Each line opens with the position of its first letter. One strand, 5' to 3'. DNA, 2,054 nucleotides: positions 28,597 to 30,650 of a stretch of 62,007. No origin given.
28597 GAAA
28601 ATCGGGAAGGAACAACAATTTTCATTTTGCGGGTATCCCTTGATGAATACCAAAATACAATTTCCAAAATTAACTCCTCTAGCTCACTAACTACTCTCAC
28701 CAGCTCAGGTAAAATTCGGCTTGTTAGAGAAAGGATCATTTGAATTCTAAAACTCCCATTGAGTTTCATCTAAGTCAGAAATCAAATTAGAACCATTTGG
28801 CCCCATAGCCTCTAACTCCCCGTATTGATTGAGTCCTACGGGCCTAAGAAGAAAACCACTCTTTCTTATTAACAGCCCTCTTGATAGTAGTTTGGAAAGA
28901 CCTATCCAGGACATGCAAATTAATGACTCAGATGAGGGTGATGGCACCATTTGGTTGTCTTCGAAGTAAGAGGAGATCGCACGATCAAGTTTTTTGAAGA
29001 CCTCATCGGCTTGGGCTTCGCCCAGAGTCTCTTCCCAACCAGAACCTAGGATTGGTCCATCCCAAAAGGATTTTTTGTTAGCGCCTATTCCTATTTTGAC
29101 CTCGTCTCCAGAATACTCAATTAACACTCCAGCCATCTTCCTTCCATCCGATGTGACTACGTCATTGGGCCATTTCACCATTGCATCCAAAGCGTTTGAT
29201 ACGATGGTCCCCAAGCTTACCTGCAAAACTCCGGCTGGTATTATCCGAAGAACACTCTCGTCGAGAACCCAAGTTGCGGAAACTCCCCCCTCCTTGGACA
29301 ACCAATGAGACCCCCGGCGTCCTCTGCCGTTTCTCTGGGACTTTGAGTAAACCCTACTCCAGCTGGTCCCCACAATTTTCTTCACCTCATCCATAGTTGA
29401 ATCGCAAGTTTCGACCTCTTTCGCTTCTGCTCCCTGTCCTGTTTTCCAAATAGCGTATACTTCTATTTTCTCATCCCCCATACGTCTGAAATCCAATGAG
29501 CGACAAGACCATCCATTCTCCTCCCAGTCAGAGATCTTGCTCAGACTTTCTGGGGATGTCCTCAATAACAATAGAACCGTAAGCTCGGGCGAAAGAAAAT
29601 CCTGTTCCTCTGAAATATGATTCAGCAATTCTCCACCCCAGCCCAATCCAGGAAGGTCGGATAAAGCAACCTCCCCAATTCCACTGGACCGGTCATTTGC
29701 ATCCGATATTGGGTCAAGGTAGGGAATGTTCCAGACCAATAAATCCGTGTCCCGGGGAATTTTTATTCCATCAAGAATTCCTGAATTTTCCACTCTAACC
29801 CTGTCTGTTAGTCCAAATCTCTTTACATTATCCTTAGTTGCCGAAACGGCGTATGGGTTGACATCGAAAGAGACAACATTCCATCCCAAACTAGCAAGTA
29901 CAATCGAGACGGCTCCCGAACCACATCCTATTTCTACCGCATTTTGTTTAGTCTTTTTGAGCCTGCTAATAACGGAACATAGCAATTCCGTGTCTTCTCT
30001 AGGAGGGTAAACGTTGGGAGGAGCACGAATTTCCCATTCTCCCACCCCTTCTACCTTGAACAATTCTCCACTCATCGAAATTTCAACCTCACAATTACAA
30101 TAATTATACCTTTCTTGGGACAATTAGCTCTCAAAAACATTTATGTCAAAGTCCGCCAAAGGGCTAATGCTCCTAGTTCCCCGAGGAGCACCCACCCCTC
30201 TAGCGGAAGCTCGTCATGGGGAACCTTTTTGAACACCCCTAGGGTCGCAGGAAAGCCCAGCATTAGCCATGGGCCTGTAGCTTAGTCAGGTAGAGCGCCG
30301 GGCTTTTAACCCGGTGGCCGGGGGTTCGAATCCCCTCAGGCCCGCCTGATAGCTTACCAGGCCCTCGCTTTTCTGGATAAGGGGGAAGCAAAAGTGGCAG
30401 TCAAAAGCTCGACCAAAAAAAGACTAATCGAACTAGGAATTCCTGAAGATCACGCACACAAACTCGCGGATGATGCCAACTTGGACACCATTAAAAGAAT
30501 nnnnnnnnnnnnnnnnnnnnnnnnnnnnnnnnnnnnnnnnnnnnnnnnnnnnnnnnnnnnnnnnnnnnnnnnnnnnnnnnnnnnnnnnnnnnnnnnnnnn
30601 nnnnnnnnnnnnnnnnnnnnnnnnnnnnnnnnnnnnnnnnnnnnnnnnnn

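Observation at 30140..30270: Candidate structured ncRNA directly upstream of tRNA-Lys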

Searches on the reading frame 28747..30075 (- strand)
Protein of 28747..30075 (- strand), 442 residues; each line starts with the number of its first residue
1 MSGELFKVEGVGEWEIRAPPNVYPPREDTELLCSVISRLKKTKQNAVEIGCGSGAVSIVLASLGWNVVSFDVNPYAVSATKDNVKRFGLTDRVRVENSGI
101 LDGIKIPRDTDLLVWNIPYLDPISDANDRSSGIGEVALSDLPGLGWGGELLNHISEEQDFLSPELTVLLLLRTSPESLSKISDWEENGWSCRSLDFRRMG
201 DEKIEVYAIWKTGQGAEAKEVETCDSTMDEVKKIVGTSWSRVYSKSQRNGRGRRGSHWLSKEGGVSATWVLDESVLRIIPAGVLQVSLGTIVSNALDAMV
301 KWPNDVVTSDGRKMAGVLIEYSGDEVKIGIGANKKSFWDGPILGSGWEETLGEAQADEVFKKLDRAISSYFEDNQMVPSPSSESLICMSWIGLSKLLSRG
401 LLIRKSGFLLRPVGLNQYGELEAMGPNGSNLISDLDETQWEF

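Call 66: search_protein_families(library=pfam, proteins=[window:28747-30075:-])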
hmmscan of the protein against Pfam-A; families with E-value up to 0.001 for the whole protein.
window:28747-30075:- (442 aa): 9 families
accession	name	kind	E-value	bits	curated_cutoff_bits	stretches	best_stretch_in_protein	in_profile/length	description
PF06325.19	PrmA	-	4.5e-09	36.7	22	1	29-117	148-234/296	Ribosomal protein L11 methyltransferase (PrmA)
PF03099.24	BPL_LplA_LipB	-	2.3e-08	34.5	21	1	245-322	30-118/133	Biotin/lipoate A/B protein ligase family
PF05175.20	MTS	-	4e-08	33.5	23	1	29-121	20-110/170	Methyltransferase small domain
PF13489.12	Methyltransf_23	-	2.3e-05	24.6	27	1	30-85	7-65/164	Methyltransferase domain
PF13649.12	Methyltransf_25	-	4.7e-05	24.4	27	1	47-101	2-56/97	Methyltransferase domain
PF08242.18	Methyltransf_12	-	7e-05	23.9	30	1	47-102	1-58/98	Methyltransferase domain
PF13847.12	Methyltransf_31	-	0.00011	22.4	27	1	43-105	4-67/145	Methyltransferase domain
PF08241.18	Methyltransf_11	-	0.00021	22.3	21.2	1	47-89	1-43/95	Methyltransferase domain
PF03848.20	TehB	-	0.0009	19.2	20.4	0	44-87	32-75/193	Tellurite resistance protein TehB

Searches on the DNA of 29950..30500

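Call 4: search_rna_families(source=window, start=29950, end=30500, threshold=evalue, max_evalue=10, show_alignments=3)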
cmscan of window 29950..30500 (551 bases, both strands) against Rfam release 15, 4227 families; matches with E-value up to 10: 9.
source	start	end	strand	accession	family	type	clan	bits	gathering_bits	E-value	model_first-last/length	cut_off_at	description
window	30271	30344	+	RF00005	tRNA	Gene; tRNA;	CL00001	75.4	29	8.5e-17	1-71/71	no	tRNA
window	30313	30346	-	RF02194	HPnc0260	Gene; antisense;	-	23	59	7.7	119-152/156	no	Bacterial antisense RNA HPnc0260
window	30271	30343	+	RF01684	mascRNA-menRNA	Gene;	-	22.9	42.5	0.031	1-56/56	no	MALAT1-associated small cytoplasmic RNA/MEN beta RNA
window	30306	30344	-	RF04351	Plastid-psbl-rps4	Cis-reg;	-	17.2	68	0.73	1-53/53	no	Plastid-psbl-rps4 3UTR RNA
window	29998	30057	-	RF01545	TB3Cs2H1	Gene; snRNA; snoRNA; HACA-box;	-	16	60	3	1-69/69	no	Trypanosomatid snoRNA TB3Cs2H1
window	30271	30345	-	RF04354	Plastid-ycf2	Cis-reg;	-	15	65.7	3.9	1-75/75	no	Plastid-ycf2 5UTR RNA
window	30252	30318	+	RF01880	Xist_exon1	Gene; lncRNA;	-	11.5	50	1.6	1-85/85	no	X-chromosome inactivation gene exon 1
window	30266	30388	+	RF02223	sX4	Gene; sRNA;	-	10.8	70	9.5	1-167/167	no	Proteobacterial sRNA sX4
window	30027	30163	+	RF02091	DAOA-AS1_2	Gene; lncRNA;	-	9.1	43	7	64-205/205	no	DAOA antisense RNA 1 conserved region 2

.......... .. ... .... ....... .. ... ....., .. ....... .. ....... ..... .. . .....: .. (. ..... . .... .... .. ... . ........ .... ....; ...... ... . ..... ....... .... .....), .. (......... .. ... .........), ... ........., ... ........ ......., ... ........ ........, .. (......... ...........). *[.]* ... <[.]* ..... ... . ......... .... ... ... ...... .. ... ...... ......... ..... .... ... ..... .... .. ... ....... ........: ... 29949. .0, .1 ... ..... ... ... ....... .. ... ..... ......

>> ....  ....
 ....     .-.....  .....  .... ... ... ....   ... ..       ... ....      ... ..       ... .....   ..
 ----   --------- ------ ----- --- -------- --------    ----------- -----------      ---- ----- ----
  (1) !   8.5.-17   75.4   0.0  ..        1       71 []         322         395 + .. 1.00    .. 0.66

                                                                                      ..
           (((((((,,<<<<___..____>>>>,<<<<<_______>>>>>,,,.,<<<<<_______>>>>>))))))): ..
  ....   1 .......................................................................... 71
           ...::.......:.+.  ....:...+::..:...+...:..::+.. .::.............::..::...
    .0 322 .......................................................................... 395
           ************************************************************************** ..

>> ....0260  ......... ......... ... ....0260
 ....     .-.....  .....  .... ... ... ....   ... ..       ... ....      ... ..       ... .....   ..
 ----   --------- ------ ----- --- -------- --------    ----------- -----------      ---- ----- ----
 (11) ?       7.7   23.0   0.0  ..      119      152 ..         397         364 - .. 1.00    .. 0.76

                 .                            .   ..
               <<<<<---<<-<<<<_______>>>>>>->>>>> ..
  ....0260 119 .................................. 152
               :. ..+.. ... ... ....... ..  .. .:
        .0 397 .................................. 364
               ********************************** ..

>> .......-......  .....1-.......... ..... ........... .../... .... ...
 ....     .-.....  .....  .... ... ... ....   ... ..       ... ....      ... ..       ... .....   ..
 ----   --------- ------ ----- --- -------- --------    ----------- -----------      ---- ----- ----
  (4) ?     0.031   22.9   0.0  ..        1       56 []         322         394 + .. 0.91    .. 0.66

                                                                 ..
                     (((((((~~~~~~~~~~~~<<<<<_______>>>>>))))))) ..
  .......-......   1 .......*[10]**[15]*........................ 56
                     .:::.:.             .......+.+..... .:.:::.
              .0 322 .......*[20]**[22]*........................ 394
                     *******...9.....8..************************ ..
